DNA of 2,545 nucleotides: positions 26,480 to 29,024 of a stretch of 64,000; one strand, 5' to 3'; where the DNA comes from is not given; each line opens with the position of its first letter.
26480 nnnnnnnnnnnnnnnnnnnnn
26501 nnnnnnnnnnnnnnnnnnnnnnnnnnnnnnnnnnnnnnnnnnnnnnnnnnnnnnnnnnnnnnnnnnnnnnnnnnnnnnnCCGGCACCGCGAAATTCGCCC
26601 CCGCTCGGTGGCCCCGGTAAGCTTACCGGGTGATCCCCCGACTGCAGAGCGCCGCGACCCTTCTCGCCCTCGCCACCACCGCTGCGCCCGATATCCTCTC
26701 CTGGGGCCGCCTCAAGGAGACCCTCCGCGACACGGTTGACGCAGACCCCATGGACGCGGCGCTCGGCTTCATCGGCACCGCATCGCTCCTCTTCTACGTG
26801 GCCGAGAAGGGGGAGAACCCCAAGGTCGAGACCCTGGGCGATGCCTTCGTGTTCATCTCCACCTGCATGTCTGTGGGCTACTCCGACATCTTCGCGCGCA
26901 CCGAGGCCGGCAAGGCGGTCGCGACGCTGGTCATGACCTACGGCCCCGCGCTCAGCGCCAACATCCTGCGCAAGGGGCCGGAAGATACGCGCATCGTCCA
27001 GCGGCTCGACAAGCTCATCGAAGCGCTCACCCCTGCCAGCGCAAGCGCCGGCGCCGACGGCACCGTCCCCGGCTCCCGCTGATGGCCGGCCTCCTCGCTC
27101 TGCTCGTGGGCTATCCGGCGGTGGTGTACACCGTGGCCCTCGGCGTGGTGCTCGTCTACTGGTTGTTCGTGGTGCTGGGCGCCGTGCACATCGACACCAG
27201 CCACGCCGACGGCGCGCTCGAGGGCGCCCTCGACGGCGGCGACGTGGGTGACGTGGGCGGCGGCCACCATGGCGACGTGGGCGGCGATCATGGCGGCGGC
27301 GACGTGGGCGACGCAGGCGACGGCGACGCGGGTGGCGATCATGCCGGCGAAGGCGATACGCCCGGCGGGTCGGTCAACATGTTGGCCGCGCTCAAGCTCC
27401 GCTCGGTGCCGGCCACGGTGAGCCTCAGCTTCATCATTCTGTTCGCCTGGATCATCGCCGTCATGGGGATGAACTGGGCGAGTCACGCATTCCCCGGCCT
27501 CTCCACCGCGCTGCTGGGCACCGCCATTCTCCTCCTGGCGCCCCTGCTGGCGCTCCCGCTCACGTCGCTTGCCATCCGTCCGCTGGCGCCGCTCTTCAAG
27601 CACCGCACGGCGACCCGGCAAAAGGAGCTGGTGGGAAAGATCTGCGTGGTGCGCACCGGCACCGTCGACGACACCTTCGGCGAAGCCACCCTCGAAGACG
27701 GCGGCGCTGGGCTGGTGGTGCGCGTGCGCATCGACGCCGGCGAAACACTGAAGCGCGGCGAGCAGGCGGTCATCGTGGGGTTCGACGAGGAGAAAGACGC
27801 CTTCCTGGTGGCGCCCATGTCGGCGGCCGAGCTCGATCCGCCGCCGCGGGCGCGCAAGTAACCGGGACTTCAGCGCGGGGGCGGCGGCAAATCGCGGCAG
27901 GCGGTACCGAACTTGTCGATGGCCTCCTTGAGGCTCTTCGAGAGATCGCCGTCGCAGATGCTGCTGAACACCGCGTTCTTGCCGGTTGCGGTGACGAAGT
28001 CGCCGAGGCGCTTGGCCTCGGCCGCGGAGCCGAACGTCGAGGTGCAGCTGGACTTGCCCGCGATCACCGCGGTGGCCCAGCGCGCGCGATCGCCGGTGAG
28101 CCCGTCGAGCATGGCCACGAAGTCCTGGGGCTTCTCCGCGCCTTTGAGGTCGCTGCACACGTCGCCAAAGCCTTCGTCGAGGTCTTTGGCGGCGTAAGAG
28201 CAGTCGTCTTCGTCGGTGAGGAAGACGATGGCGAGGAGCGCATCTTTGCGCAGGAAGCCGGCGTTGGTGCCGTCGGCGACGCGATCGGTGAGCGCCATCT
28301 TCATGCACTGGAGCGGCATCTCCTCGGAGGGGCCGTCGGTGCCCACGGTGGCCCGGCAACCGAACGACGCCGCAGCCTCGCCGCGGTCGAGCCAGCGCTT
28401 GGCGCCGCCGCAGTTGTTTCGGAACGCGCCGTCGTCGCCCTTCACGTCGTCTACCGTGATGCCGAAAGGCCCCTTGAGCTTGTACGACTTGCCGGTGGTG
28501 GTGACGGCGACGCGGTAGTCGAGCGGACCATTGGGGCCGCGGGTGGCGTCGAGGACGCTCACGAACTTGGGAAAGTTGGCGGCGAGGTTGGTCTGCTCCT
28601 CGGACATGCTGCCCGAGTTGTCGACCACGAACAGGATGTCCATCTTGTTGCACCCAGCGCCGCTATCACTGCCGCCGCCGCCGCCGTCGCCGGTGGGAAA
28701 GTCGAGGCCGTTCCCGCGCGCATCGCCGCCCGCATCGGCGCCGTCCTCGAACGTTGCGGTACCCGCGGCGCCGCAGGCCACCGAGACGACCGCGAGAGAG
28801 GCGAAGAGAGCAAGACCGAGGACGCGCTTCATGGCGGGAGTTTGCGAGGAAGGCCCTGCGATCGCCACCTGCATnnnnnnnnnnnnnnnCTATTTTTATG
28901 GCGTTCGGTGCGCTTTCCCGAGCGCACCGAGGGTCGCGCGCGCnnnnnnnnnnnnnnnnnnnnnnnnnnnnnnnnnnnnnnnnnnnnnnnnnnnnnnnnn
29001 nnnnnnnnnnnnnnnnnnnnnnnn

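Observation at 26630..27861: Translationally coupled GYS-filter cation channel and NfeD/YqiJ-like OB-fold protein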

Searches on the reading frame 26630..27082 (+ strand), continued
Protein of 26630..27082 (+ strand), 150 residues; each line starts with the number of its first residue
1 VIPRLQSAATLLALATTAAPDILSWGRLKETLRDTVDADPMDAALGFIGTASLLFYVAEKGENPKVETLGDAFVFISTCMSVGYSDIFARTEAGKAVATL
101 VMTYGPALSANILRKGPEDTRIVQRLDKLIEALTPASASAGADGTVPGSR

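Call 74: search_protein_representatives(alignment_id=A1)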
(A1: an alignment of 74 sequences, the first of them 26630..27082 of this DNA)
Query: 74 sequences, 157 profile positions. Proteins with E-value up to 0.001 (for the whole library): 1840; up to 1e-10: 239; up to 1e-30: 99. The best 150 are listed.
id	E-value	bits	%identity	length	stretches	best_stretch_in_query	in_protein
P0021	3.3e-53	196.0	-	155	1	6-152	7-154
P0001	1.0e-49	184.7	-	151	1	7-151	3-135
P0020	3.3e-49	183.0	-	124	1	6-124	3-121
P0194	3.4e-49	183.0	-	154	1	5-153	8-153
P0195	8.2e-49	181.7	-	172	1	14-153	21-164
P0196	8.9e-49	181.6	-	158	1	8-154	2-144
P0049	2.9e-48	180.0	-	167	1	2-154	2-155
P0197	7.4e-48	178.6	-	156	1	5-153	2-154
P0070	2.1e-47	177.1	-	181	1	7-153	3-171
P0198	2.7e-47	176.8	-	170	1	14-152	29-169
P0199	4.2e-47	176.2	-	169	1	8-153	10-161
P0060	6.9e-47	175.5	-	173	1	29-153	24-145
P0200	3.0e-46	173.4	-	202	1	13-154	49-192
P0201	3.3e-46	173.3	-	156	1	14-151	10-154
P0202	4.2e-46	172.9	-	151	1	14-154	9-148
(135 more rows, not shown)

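Call 81: search_protein_families(library=pfam, proteins=[L045:2840-3598:+], max_evalue=1)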
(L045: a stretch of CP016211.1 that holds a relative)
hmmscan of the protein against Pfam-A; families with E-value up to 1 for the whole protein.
L045:2840-3598:+ (252 aa): 5 families
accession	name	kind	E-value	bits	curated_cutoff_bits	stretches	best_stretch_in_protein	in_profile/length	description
PF21001.2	YqiJ_N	-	2.7e-10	40.9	23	1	12-131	1-100/116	Inner membrane protein YqiJ, N-terminal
PF22807.2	TrAA12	-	0.00064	18.6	30.9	1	39-86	381-428/463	TrAA12-like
PF07290.17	YqiJ_OB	-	0.012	16.1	25.4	1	172-224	2-55/64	Inner membrane protein YqiJ, OB-fold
PF18942.5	DUF5689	-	0.06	13.7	28.6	1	176-222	29-75/217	Family of unknown function (DUF5689)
PF01957.25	NfeD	-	0.072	13.8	29.1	1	170-224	2-47/57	NfeD-like C-terminal, partner-binding domain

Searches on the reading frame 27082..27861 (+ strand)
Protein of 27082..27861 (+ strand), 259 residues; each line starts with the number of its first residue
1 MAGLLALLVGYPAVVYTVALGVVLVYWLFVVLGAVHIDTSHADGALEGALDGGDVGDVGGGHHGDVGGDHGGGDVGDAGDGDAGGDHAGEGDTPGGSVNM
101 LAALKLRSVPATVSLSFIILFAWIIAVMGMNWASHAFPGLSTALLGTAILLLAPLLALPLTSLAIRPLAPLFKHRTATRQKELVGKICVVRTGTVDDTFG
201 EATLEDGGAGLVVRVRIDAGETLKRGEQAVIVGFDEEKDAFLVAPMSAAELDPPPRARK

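Call 3: search_protein_families(library=pfam, proteins=[window:27082-27861:+], max_evalue=0.01)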
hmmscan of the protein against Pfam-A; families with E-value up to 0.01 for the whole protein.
window:27082-27861:+ (259 aa): 0 families

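Call 4: search_protein_families(library=ncbifam, proteins=[window:27082-27861:+], max_evalue=0.01)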
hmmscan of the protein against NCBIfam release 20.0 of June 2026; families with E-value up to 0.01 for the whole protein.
window:27082-27861:+ (259 aa): 0 families

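Call 5: search_protein_families(library=pfam, proteins=[window:27082-27861:+], max_evalue=10)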
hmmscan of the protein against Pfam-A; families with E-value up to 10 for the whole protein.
window:27082-27861:+ (259 aa): 1 family
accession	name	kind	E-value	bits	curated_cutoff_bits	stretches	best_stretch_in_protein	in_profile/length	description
PF22807.2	TrAA12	-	0.021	13.6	30.9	1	45-114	382-450/463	TrAA12-like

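Call 8: find_homologous_proteins(query=window:27082-27861:+)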
Query window:27082-27861:+ (259 aa): 619 proteins with E <= 0.001 among 8000 candidates; the best 120 are listed.
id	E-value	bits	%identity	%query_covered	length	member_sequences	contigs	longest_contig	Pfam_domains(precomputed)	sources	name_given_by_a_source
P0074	1.0e-154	532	96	100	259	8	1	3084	-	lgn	-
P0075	1.6e-141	488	86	100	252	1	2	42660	-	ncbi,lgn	-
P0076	5.4e-119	414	82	88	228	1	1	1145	-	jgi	jgi:hypothetical protein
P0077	9.4e-87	309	63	97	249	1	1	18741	-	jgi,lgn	jgi:hypothetical protein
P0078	1.5e-73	265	56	61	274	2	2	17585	-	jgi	jgi:hypothetical protein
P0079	4.2e-73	264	55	91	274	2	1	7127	-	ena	-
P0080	6.5e-73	263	55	61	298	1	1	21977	-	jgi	jgi:hypothetical protein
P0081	6.8e-72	260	56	60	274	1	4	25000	-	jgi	jgi:hypothetical protein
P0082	1.9e-71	259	47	100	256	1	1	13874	-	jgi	jgi:hypothetical protein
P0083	6.5e-71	257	51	100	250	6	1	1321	-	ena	-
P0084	1.1e-70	256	46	95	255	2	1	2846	-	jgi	jgi:hypothetical protein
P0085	1.1e-70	256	52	95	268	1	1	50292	-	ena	-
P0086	1.4e-70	256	56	96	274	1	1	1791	-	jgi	jgi:hypothetical protein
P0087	1.6e-70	256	59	57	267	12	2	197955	-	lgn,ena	-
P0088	2.9e-70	255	50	98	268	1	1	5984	-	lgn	-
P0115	2.0e-67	245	52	100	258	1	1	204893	-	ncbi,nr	ncbi:MAG: DUF1449 family protein [Labilithrix sp.]|nr:DUF1449 family protein [Labilithrix sp.]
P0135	2.3e-66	242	51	99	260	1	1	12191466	-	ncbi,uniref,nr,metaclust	ncbi:hypothetical protein AKJ09_05558 [Labilithrix luteola]|uniref:DUF1449 family protein n=1 Tax=La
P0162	8.7e-64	233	48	95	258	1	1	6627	-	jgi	jgi:Protein of unknown function (DUF1449)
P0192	1.3e-62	230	50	100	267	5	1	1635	-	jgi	jgi:Protein of unknown function (DUF1449)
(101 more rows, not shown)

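Call 12: search_protein_families(library=pfam, proteins=[P0115, P0135, P0162, P0192], max_evalue=1)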
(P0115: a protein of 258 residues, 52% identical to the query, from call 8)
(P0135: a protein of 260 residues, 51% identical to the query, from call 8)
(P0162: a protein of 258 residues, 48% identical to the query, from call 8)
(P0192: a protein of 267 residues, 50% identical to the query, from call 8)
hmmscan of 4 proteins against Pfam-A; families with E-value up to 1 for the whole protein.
P0115 (258 aa): 1 family
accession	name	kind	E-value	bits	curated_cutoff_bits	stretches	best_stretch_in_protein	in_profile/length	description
PF22807.2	TrAA12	-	0.023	13.5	30.9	1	38-104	384-444/463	TrAA12-like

P0135 (260 aa): 2 families
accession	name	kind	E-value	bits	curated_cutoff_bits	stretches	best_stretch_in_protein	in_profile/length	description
PF22807.2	TrAA12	-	1.4e-05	24.1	30.9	1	40-109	378-449/463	TrAA12-like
PF15807.10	MAP17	-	0.55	10.7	29.6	1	118-159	8-49/122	Membrane-associated protein 117 kDa, PDZK1-interacting protein 1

P0162 (258 aa): 1 family
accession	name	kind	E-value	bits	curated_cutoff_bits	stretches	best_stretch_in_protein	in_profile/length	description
PF22807.2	TrAA12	-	0.82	8.3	30.9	0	54-104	392-442/463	TrAA12-like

P0192 (267 aa): 1 family
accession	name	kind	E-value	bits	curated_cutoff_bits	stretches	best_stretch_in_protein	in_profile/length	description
PF22807.2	TrAA12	-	0.32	9.7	30.9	1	31-126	361-457/463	TrAA12-like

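Call 20: search_solved_structures(query=A2, max_evalue=10)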
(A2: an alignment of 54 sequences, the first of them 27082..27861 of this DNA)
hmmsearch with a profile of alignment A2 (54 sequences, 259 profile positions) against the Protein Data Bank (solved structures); distinct sequences matched with E-value up to 10: 4.
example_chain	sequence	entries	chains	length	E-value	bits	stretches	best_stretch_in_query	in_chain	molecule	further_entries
6akf_A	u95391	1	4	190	0.051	16.2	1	105-175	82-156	Claudin-3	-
6ake_A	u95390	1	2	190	0.057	16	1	105-175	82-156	Claudin-3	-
8j7t_A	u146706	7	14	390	0.078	15.6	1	8-93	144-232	Zinc transporter 7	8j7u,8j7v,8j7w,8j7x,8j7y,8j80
6akg_A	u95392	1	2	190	0.097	15.3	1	105-175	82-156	Claudin-3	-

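Call 30: predict_structure(alignment_id=A2)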
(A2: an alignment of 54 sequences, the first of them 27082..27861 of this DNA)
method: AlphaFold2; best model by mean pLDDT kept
length: 259 residues; sequences in the alignment: 54
mean_pLDDT: 71.6   pTM: 0.54
mean pLDDT of the five models: 71.6, 70.5, 69.8, 69.4, 66.3
residues with pLDDT >= 90: 50; 70-90: 115; 50-70: 40; < 50: 54
segments of 3 or more residues with pLDDT < 50: 52-95, 252-254, 256-259
pLDDT, mean of each block of 10 residues (from residue 1): 79 87 87 76 56 42 36 34 36 49 60 89 94 92 91 94 87 59 83 79 72 82 88 85 77 47
secondary structure, 60 per line:
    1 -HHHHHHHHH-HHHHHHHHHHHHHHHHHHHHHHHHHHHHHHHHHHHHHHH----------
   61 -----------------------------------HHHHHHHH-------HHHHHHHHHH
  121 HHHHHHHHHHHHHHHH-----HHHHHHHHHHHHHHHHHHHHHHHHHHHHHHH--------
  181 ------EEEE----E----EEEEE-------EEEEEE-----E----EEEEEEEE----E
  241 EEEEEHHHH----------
elements in order: H2-10 H12-50 H96-103 H111-136 H142-172 E187-190 E200-204 E212-217 E228-235 E240-245 H246-249

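Call 31: find_related_loci(query=A2, collection=metagenome_contigs, flank=6000)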
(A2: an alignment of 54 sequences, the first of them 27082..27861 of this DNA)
Query A2 (259 aa) in metagenome_contigs; peptide patterns used: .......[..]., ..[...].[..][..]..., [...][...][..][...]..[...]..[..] (x = any residue, [..] = any of these).
600 stretches matched a pattern (row limit reached: there are more); 86 encode a relative of the query (tblastn E <= 1e-3); the best 80 are kept; 80 distinct loci.
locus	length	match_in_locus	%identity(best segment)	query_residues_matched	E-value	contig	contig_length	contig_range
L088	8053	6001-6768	94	1-259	7e-154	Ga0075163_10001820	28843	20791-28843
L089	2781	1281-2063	45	1-246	3e-70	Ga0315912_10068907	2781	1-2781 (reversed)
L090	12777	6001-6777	51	1-252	7e-69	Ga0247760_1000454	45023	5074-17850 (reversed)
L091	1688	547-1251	47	1-259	5e-71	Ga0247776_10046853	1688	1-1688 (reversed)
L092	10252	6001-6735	51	1-258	6e-67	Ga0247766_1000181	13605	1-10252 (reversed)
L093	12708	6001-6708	50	1-259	3e-66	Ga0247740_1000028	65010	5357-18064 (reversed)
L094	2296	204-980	46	1-246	1e-65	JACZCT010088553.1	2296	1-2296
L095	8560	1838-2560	52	1-250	2e-63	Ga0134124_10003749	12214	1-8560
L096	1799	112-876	48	1-252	2e-64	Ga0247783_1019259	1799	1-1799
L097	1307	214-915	53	9-247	4e-65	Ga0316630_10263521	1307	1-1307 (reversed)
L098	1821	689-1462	49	1-258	2e-63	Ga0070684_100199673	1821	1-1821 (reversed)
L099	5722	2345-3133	50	1-259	6e-61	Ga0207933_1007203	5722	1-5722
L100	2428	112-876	50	1-246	8e-62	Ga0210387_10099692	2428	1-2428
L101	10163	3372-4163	49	1-258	8e-61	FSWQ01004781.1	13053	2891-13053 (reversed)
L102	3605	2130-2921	49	1-258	2e-60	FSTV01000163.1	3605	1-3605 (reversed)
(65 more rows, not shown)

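Call 62: search_protein_families(library=padloc, proteins=[window:27082-27861:+], max_evalue=0.01)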
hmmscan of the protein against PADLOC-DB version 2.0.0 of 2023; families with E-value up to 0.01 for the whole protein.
window:27082-27861:+ (259 aa): 0 families

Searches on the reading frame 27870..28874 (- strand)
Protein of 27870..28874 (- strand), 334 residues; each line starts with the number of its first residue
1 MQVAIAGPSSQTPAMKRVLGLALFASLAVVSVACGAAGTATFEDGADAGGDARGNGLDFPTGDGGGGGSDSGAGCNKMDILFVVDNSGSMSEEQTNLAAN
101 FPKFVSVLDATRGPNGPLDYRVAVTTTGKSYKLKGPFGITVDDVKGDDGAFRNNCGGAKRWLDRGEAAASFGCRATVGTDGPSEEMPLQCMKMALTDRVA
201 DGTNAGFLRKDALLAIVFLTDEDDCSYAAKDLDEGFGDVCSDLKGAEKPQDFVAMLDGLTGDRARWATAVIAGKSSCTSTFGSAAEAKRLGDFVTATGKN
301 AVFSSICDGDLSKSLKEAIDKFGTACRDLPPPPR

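Call 3: search_protein_families(library=pfam, proteins=[window:27870-28874:-], max_evalue=0.01)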
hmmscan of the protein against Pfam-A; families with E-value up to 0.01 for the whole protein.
window:27870-28874:- (334 aa): 1 family
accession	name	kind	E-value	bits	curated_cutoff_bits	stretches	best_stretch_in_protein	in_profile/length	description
PF00092.34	VWA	-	0.0014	19.3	23.8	1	79-132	1-50/174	von Willebrand factor type A domain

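Call 4: search_protein_families(library=ncbifam, proteins=[window:27870-28874:-], max_evalue=0.01)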
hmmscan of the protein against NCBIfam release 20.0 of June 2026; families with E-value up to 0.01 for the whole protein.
window:27870-28874:- (334 aa): 1 family
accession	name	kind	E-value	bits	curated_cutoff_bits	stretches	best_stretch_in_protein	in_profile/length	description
NF052240.1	MIDASAdhsBdello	equivalog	2.2e-14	53.4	700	1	72-130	51-104/378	MIDAS family adhesin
